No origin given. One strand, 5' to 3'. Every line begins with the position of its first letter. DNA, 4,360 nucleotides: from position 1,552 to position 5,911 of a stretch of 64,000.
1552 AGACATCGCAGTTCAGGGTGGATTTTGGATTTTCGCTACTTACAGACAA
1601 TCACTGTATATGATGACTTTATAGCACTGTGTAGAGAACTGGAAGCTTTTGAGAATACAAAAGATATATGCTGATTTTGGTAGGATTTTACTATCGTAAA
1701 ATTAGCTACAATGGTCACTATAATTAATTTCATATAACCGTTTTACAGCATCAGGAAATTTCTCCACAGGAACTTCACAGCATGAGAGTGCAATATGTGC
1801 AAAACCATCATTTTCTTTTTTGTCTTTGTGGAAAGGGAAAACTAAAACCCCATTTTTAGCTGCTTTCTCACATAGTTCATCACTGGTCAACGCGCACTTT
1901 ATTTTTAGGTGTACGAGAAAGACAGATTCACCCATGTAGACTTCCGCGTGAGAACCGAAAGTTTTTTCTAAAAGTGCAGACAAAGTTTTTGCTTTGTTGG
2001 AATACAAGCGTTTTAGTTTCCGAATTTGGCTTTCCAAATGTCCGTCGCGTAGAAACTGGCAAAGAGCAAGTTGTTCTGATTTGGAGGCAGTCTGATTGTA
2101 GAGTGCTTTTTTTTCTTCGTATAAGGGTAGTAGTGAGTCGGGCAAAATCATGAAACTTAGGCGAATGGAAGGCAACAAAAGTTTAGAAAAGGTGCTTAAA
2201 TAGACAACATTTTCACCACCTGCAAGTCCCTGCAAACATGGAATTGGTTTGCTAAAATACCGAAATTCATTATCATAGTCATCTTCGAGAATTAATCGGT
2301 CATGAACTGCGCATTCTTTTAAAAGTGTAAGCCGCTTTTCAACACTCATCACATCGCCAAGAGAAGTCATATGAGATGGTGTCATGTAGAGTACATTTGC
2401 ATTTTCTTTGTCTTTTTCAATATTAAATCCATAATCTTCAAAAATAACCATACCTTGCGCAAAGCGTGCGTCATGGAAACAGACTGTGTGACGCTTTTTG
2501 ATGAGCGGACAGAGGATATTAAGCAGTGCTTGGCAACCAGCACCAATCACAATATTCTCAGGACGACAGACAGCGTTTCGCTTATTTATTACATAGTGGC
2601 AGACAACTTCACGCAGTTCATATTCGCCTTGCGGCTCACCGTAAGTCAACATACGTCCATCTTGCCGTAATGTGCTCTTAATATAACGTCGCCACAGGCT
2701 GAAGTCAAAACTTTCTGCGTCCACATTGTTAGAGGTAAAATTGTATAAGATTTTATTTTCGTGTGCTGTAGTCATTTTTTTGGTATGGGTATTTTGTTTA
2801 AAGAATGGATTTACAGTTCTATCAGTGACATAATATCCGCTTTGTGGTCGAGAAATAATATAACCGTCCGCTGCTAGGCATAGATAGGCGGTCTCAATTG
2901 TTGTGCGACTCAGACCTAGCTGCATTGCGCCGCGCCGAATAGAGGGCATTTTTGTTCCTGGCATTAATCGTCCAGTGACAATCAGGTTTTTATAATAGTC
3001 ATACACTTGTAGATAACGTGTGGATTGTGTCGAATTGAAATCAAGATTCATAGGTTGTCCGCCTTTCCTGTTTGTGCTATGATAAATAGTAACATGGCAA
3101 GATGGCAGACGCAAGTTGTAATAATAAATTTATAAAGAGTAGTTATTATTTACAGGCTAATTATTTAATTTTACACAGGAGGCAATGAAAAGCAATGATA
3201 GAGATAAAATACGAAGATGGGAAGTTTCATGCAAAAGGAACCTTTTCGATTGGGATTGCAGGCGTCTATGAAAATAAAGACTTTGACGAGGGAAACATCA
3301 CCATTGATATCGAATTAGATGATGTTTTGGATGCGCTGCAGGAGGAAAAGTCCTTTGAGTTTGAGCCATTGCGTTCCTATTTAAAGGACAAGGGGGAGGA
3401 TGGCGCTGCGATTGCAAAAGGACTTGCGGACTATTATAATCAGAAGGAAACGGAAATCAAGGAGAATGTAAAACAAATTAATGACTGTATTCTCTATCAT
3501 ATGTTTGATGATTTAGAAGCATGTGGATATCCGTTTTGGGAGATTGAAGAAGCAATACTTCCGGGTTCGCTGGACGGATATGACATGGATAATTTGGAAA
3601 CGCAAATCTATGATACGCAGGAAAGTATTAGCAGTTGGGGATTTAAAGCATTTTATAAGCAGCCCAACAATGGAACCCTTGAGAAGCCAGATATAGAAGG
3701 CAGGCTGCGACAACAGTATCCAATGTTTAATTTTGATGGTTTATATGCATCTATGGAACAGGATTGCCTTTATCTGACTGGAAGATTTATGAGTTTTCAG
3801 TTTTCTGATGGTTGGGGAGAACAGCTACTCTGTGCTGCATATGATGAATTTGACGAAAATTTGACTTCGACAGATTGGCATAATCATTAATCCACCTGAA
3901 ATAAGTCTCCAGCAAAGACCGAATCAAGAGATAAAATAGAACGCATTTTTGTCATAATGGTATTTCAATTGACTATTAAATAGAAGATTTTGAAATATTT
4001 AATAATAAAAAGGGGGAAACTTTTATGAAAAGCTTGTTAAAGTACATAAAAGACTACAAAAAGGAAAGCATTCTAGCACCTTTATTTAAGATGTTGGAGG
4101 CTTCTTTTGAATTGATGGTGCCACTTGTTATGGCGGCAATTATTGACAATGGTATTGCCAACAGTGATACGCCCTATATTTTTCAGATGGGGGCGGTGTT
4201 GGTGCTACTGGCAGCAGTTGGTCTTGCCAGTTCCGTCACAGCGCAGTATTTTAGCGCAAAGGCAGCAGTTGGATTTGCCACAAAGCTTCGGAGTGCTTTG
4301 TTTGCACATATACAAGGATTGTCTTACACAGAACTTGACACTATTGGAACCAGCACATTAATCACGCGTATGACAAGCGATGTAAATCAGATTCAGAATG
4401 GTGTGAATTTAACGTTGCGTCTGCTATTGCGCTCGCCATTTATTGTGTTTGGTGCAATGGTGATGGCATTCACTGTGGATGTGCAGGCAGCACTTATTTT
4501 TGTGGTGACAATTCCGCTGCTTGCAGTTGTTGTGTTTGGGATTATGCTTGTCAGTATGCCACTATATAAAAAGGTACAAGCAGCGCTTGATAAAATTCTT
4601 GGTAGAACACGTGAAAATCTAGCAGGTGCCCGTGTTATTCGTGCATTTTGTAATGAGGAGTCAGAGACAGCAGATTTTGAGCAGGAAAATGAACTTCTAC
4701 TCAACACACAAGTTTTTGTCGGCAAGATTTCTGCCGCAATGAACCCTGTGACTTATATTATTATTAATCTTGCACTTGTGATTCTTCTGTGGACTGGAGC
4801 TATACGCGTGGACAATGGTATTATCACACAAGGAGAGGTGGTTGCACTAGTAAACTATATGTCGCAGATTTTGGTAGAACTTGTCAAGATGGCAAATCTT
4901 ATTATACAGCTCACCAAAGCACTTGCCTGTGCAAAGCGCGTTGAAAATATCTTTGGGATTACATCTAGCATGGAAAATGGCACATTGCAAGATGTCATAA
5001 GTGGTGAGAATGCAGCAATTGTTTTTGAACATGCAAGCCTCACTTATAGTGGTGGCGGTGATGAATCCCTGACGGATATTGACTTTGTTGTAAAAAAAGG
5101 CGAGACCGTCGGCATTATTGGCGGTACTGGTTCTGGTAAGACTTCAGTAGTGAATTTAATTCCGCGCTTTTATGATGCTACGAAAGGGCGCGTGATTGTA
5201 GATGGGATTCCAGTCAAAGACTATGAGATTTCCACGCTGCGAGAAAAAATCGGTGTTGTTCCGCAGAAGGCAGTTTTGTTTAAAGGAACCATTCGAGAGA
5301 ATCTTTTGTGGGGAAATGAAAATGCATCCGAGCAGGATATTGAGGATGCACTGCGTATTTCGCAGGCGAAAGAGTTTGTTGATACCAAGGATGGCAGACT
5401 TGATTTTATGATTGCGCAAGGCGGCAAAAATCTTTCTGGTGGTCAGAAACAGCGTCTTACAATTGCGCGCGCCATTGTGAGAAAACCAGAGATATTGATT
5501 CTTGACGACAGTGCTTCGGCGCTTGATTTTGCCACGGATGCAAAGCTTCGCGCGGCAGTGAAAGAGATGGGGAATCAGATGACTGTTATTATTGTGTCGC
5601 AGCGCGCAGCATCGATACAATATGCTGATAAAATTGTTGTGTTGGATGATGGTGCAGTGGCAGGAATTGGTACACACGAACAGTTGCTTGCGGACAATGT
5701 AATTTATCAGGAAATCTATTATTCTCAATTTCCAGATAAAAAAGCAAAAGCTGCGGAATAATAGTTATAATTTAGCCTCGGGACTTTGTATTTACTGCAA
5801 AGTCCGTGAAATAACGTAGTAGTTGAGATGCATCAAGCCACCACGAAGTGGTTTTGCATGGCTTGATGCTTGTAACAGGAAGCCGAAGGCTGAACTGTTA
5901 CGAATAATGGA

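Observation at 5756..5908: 139-bp three-hairpin element inserted between the two genes of a heterodimeric ABC exporter; the empty site can be reconstructed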

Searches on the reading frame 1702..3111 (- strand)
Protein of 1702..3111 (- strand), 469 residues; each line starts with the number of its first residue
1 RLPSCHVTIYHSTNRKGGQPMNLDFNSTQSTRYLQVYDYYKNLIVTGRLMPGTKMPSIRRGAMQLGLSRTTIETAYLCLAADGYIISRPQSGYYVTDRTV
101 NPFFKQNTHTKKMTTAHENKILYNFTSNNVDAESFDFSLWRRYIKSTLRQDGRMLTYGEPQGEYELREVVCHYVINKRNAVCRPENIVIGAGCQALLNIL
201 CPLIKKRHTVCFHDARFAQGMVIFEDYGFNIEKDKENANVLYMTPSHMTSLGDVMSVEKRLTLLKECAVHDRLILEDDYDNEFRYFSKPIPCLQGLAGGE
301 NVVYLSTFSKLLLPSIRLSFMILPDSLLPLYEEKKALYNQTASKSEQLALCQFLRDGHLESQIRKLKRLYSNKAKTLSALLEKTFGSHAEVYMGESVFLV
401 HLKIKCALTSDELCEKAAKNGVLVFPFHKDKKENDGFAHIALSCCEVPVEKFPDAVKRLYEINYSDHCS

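Call 17: search_protein_families(library=pfam, proteins=[window:1702-3111:-])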
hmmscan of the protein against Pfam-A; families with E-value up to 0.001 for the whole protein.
window:1702-3111:- (469 aa): 2 families
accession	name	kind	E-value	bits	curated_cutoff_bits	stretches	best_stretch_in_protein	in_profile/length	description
PF00392.27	GntR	-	2.8e-13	49.8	27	1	33-95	2-64/64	Bacterial regulatory proteins, gntR family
PF00155.27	Aminotran_1_2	-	7.2e-10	39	19.7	1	232-429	138-335/361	Aminotransferase class I and II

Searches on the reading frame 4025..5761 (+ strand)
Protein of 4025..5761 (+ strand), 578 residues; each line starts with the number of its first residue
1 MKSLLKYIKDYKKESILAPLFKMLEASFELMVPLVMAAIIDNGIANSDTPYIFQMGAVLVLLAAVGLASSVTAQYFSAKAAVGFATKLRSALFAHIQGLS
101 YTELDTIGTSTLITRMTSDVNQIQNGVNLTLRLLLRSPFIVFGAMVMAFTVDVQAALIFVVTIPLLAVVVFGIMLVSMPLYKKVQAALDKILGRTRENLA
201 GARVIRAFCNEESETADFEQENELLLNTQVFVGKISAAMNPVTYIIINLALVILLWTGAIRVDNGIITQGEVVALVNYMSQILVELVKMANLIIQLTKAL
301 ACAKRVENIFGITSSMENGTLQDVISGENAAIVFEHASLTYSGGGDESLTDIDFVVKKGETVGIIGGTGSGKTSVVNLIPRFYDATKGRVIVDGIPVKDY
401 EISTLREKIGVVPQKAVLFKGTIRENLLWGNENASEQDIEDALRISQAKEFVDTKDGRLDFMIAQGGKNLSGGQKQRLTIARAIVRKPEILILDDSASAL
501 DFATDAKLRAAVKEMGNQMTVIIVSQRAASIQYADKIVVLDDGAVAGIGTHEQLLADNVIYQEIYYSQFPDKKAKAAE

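Call 17: search_protein_families(library=pfam, proteins=[window:4025-5758:+])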
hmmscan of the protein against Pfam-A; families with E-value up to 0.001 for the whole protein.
window:4025-5758:+ (578 aa): 3 families
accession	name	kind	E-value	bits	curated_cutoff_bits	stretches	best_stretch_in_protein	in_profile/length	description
PF00664.28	ABC_membrane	-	5.9e-47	161.1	28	1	16-283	2-271/274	ABC transporter transmembrane region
PF00005.33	ABC_tran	-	9.1e-31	107.7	25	1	349-496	1-135/137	ABC transporter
PF02463.25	SMC_N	-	5.5e-07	29.7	40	1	396-538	117-209/220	RecF/RecN/SMC N terminal domain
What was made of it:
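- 4025..5761 (+): ABC exporter half-transporter gene 1 (578 aa); its stop TAA is at 5759-5761, inside the left target-site duplication. Pfam ABC_membrane 5.9e-47 and ABC_tran 9.1e-31 (call 17).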

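Call 18: find_encoding_contigs(protein=window:4025-5761:+, flank=3000, max_places=10)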
Protein window:4025-5761:+ (578 aa): 21 contigs read that carry it; 4 places shown.
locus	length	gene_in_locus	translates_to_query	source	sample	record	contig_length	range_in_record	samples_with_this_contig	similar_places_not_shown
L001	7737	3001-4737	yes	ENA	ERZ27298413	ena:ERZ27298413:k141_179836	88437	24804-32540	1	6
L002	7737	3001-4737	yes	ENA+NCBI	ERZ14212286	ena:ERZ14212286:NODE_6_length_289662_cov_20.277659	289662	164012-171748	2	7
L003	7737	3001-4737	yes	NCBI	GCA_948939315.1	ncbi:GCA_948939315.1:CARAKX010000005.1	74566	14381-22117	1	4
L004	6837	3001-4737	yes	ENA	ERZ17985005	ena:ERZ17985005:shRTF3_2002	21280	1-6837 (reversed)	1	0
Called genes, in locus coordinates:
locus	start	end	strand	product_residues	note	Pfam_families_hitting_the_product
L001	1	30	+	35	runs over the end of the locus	-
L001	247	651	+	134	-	-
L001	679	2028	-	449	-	PF00392:GntR, PF00155:Aminotran_1_2 (faint)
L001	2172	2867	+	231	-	-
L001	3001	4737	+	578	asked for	PF00664:ABC_membrane, PF00005:ABC_tran, PF02463:SMC_N (weak)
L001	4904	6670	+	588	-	PF00664:ABC_membrane, PF00005:ABC_tran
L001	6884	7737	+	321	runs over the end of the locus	PF00953:Glycos_transf_4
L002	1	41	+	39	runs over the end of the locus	-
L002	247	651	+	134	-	-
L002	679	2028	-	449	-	PF00392:GntR, PF00155:Aminotran_1_2 (faint)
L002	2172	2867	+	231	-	-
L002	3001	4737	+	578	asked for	PF00664:ABC_membrane, PF00005:ABC_tran, PF02463:SMC_N (weak)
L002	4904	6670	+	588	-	PF00664:ABC_membrane, PF00005:ABC_tran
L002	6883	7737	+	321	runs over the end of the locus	PF00953:Glycos_transf_4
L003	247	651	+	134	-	-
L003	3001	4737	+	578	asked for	PF00664:ABC_membrane, PF00005:ABC_tran, PF02463:SMC_N (weak)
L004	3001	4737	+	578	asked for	PF00664:ABC_membrane, PF00005:ABC_tran, PF02463:SMC_N (weak)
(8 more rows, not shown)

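Call 20: find_homologous_proteins(query=window:4025-5758:+, max_evalue=1e-100)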
Query window:4025-5758:+ (578 aa): 8000 proteins with E <= 1e-100 among 8000 candidates; the best 120 are listed.
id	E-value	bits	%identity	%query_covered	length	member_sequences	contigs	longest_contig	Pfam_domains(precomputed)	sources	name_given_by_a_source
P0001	0.0e+0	1232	-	-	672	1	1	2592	PF00005.34,PF02463.26,PF00664.29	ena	-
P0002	0.0e+0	1222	100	100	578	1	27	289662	PF00005.34,PF02463.26,PF00664.29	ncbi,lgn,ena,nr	ncbi:MAG: ABC transporter ATP-binding protein [Lachnospiraceae bacterium]|nr:ABC transporter ATP-bin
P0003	0.0e+0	1220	100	100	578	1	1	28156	PF00005.34,PF02463.26,PF00664.29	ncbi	-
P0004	0.0e+0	1220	100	100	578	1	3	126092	PF00005.34,PF02463.26,PF00664.29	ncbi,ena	-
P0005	0.0e+0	1220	100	100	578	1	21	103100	PF00005.34,PF02463.26,PF00664.29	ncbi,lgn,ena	-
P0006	0.0e+0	1220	100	100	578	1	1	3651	PF00005.34,PF02463.26,PF00664.29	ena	-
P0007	0.0e+0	1219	100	100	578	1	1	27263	PF00005.34,PF02463.26,PF00664.29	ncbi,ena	-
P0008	0.0e+0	1219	100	100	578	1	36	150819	PF00005.34,PF02463.26,PF00664.29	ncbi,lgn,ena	-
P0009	0.0e+0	1218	100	100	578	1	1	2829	PF00005.34,PF02463.26,PF00664.29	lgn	-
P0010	0.0e+0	1218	100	100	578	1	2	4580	PF00005.34,PF02463.26,PF00664.29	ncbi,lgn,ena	-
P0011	0.0e+0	1218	100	100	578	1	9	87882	PF00005.34,PF02463.26,PF00664.29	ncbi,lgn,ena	-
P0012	0.0e+0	1218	99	100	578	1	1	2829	PF00005.34,PF02463.26,PF00664.29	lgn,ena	-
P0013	0.0e+0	1218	100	100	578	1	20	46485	PF00005.34,PF02463.26,PF00664.29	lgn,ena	-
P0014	0.0e+0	1217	99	100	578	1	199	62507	PF00005.34,PF02463.26,PF00664.29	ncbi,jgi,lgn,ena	jgi:ABC-type multidrug transport system fused ATPase/permease subunit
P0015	0.0e+0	1216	99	100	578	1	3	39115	PF00005.34,PF02463.26,PF00664.29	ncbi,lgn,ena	-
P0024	0.0e+0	1211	99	100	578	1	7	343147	PF00005.34,PF02463.26,PF00664.29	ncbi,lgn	-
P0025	0.0e+0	1199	98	100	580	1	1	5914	PF00005.34,PF02463.26,PF00664.29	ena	-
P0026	0.0e+0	1182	97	100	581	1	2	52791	PF00005.34,PF02463.26,PF00664.29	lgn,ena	-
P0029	0.0e+0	1166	95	100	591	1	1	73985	PF00005.34,PF02463.26,PF00664.29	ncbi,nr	ncbi:MAG: ABC transporter ATP-binding protein/permease [Lachnospiraceae bacterium]|nr:ABC transporte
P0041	0.0e+0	1134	92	99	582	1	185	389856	PF00005.34,PF02463.26,PF00664.29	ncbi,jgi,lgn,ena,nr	ncbi:MAG: ABC transporter ATP-binding protein [Lachnospiraceae bacterium]|nr:ABC transporter ATP-bin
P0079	0.0e+0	1128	92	100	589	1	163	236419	PF00005.34,PF02463.26,PF00664.29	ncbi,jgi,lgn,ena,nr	ncbi:MAG: ABC transporter ATP-binding protein [Lachnospiraceae bacterium]|nr:ABC transporter ATP-bin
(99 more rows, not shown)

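Call 21: find_encoding_contigs(protein=P0026, flank=2500, max_places=2)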
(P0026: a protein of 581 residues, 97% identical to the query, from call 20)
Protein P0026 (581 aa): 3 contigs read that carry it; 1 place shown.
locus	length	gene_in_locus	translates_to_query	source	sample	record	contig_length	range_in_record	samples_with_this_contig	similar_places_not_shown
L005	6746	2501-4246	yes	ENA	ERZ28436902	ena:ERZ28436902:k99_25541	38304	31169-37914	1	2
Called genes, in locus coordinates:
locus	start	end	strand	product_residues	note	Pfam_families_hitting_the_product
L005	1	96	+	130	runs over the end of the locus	-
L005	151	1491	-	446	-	PF00392:GntR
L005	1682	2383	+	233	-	-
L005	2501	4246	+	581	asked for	PF00664:ABC_membrane, PF00005:ABC_tran, PF02463:SMC_N (weak)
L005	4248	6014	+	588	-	PF00664:ABC_membrane, PF00005:ABC_tran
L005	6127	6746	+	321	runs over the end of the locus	PF00953:Glycos_transf_4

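Call 22: find_encoding_contigs(protein=P0029, flank=2500, max_places=2)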
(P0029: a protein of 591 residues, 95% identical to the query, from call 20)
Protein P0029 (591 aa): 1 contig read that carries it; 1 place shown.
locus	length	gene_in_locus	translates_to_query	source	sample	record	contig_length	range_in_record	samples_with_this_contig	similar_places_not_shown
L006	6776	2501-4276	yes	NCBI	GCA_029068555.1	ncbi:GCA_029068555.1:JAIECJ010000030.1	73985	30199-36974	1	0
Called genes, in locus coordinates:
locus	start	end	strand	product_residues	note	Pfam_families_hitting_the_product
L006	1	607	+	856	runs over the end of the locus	PF01590:GAF (weak), PF00512:HisKA, PF02518:HATPase_c, PF00072:Response_reg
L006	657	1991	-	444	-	PF00392:GntR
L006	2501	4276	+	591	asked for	PF00664:ABC_membrane, PF00005:ABC_tran, PF02463:SMC_N (weak)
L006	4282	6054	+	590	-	PF00664:ABC_membrane, PF00005:ABC_tran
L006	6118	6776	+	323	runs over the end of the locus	PF00953:Glycos_transf_4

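Call 23: find_encoding_contigs(protein=P0041, flank=2500, max_places=2)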
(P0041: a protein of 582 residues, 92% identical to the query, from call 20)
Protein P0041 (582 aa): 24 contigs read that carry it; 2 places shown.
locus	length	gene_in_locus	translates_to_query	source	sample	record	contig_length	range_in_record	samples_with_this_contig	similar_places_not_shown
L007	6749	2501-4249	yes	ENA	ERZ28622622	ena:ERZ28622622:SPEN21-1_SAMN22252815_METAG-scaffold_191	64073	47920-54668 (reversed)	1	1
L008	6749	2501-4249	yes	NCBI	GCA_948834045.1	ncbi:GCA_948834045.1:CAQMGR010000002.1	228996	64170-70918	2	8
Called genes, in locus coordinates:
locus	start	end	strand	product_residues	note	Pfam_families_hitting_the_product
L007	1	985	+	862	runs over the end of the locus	PF01590:GAF (weak), PF00512:HisKA, PF02518:HATPase_c, PF00072:Response_reg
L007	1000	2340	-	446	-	PF00392:GntR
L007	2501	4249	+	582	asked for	PF00664:ABC_membrane, PF00005:ABC_tran, PF02463:SMC_N (weak)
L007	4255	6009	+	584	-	PF00664:ABC_membrane, PF00005:ABC_tran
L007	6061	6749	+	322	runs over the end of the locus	PF00953:Glycos_transf_4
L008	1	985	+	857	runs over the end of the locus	PF01590:GAF (weak), PF00512:HisKA, PF02518:HATPase_c, PF00072:Response_reg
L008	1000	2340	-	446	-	PF00392:GntR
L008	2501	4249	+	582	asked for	PF00664:ABC_membrane, PF00005:ABC_tran, PF02463:SMC_N (weak)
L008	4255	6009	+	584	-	PF00664:ABC_membrane, PF00005:ABC_tran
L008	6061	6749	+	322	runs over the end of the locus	PF00953:Glycos_transf_4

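Call 24: find_encoding_contigs(protein=P0079, flank=2500, max_places=2)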
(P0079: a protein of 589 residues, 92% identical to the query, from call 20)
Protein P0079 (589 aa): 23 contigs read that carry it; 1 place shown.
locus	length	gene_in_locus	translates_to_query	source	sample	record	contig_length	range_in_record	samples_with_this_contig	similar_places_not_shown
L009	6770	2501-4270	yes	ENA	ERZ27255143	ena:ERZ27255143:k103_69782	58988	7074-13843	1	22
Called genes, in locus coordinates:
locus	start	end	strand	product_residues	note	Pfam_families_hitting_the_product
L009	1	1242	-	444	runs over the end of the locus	PF00392:GntR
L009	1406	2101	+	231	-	-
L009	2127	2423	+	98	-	-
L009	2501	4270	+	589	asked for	PF00664:ABC_membrane, PF00005:ABC_tran, PF02463:SMC_N (faint)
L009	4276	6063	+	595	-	PF00664:ABC_membrane, PF00005:ABC_tran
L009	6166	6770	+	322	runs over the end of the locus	PF00953:Glycos_transf_4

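Call 56: find_encoding_contigs(protein=P0025, flank=2500, max_places=3)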
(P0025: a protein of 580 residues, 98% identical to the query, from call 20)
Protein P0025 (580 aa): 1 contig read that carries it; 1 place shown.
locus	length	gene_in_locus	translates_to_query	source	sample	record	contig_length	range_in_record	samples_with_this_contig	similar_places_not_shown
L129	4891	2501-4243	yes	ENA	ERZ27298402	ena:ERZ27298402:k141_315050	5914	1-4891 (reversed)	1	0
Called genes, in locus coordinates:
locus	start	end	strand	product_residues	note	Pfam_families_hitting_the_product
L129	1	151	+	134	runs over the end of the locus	-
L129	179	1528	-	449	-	PF00392:GntR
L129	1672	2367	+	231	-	-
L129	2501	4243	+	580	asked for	PF00664:ABC_membrane, PF00005:ABC_tran, PF02463:SMC_N (weak)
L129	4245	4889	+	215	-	?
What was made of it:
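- Closely related operons work without the element (calls 21-24, 56).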

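Call 57: find_encoding_contigs(protein=P0024, flank=2500, max_places=4)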
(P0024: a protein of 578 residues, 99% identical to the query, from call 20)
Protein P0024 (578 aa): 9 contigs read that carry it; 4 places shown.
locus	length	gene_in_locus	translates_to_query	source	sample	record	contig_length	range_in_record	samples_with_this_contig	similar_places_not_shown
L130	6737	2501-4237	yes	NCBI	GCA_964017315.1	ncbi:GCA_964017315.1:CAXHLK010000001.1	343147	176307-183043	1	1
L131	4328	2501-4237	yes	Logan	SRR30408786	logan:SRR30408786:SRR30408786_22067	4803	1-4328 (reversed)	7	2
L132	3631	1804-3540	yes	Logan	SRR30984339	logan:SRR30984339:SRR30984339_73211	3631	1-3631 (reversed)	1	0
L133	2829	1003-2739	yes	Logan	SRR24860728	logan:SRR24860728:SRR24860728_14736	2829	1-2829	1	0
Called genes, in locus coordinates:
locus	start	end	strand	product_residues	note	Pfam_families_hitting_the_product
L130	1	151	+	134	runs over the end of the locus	-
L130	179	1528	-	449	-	PF00392:GntR, PF00155:Aminotran_1_2 (faint)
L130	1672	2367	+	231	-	-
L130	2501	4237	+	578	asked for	PF00664:ABC_membrane, PF00005:ABC_tran, PF02463:SMC_N (weak)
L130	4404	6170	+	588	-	PF00664:ABC_membrane, PF00005:ABC_tran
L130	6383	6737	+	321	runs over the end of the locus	PF00953:Glycos_transf_4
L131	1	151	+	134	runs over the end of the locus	-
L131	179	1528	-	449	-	PF00392:GntR, PF00155:Aminotran_1_2 (faint)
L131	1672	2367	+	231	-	-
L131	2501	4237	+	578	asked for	PF00664:ABC_membrane, PF00005:ABC_tran, PF02463:SMC_N (weak)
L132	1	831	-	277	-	?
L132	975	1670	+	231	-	-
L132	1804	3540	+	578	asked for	PF00664:ABC_membrane, PF00005:ABC_tran, PF02463:SMC_N (weak)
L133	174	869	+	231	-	-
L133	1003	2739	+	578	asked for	PF00664:ABC_membrane, PF00005:ABC_tran, PF02463:SMC_N (weak)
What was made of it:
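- All 4 places shown for the exact gene-1 protein, plus L130, have the 166-nt spacer (calls 18, 57). The element is fixed in all near-identical strains and both genes are intact (calls 17, 18, 57).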
